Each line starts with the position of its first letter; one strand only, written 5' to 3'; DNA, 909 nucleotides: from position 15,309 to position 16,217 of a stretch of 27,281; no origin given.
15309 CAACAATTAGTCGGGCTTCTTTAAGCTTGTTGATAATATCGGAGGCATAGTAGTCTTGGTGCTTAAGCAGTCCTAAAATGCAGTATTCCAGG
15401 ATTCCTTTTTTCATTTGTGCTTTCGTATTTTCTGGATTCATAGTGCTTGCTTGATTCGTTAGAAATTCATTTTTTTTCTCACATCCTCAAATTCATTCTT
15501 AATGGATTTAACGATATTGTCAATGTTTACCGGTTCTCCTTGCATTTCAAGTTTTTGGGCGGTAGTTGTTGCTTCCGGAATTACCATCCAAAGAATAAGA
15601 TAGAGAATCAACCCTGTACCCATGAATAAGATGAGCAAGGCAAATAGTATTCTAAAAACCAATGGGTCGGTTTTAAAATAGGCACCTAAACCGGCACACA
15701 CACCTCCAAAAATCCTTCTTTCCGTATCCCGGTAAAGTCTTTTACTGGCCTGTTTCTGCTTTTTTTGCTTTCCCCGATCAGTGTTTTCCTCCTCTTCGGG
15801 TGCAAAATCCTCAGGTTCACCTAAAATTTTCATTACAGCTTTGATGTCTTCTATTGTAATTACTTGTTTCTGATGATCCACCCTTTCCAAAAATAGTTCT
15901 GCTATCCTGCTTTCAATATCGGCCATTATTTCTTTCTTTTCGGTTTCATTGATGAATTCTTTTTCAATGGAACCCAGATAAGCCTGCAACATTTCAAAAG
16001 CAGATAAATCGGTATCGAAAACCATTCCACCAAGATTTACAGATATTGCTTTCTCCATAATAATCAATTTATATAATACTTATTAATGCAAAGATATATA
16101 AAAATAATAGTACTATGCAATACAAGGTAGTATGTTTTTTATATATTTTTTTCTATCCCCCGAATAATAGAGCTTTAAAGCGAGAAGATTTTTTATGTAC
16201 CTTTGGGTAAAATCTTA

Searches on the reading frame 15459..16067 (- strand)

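Call 87: search_protein_families(library=pfam, proteins=[window:15459-16067:-], max_evalue=0.0001)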
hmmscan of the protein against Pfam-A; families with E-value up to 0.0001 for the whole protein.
window:15459-16067:- (202 aa): 2 families
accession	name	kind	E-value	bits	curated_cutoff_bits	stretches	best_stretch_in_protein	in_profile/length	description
PF04024.17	PspC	-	9.9e-24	83.4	25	1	109-166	1-58/58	PspC domain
PF22564.2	HAAS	-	9.7e-06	26.3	27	1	30-91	2-55/55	HAAS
